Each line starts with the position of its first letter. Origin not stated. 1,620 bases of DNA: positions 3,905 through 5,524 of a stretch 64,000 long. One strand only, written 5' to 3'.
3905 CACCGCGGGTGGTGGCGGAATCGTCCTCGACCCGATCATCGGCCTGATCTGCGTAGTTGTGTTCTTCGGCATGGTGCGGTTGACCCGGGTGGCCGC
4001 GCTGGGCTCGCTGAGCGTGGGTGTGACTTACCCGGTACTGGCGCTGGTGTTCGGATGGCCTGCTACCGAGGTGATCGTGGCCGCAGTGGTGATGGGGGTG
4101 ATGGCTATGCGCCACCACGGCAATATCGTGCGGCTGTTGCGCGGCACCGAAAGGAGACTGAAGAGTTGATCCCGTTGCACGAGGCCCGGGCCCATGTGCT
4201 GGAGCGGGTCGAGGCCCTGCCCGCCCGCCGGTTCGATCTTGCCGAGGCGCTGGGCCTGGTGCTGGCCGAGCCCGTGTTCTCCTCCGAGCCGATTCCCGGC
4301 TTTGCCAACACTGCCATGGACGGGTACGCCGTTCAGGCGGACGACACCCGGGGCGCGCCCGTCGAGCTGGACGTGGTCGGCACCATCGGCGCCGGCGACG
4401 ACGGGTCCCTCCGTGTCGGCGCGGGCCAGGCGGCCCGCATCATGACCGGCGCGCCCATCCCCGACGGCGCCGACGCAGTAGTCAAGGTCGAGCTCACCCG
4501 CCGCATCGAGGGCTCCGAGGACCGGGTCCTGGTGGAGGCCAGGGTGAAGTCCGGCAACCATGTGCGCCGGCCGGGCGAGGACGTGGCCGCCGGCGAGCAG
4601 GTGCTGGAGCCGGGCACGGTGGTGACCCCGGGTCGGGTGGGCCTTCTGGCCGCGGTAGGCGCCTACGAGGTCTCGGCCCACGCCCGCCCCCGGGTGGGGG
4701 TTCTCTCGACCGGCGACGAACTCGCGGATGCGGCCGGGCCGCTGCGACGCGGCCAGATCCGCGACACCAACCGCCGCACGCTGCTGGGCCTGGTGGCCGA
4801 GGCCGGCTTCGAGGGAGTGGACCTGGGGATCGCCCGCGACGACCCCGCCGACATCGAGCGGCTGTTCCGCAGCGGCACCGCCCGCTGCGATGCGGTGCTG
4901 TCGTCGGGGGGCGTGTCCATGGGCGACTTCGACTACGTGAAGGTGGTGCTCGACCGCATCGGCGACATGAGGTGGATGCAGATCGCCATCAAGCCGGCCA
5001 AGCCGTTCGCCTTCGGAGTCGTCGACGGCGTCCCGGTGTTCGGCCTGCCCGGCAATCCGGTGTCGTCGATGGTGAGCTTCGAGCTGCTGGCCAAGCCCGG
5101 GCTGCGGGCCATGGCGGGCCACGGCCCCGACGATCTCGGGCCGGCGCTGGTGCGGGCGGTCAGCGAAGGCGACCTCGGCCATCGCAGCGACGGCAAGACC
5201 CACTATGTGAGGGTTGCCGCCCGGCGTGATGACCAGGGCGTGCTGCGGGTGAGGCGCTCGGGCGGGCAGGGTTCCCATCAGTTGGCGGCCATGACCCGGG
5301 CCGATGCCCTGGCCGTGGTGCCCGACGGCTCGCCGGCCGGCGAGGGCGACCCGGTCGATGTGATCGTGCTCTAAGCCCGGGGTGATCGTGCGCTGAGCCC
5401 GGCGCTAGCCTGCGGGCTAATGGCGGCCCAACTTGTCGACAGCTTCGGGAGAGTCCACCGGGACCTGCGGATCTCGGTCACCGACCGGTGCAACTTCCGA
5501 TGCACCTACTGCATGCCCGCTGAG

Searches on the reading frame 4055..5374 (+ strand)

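Call 45: search_protein_families(library=ncbifam, proteins=[window:4055-5374:+])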
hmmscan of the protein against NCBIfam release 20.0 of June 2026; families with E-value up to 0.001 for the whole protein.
window:4055-5374:+ (439 aa): 7 families
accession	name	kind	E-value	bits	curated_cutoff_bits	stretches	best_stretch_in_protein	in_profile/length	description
NF007960.1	PRK10680.1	equivalog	3.7e-111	371.7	440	1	40-438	2-400/401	molybdopterin molybdotransferase MoeA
NF045515.2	Glp_gephyrin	equivalog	2.1e-109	366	475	1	41-439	3-403/403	molybdotransferase-like divisome protein Glp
NF011060.0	PRK14491.1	equivalog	3.1e-99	333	532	1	31-425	192-579/598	bifunctional molybdopterin-guanine dinucleotide biosynthesis adaptor protein MobB/molybdopterin molybdotransferase MoeA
NF011068.0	PRK14498.1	equivalog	1.9e-96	323.6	534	1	32-436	3-407/647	molybdopterin biosynthesis protein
NF050098.1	MoeA_actino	exception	1.4e-93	313.8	560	1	42-439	4-400/400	molybdopterin molybdotransferase MoeA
NF011067.0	PRK14497.1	equivalog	3.2e-57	194.3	536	1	36-354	8-322/546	putative molybdopterin biosynthesis protein MoeA/unknown domain fusion protein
TIGR00177.1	molyb_syn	domain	1e-30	106.6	85.35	1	212-348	2-148/148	molybdenum cofactor synthesis domain-containing protein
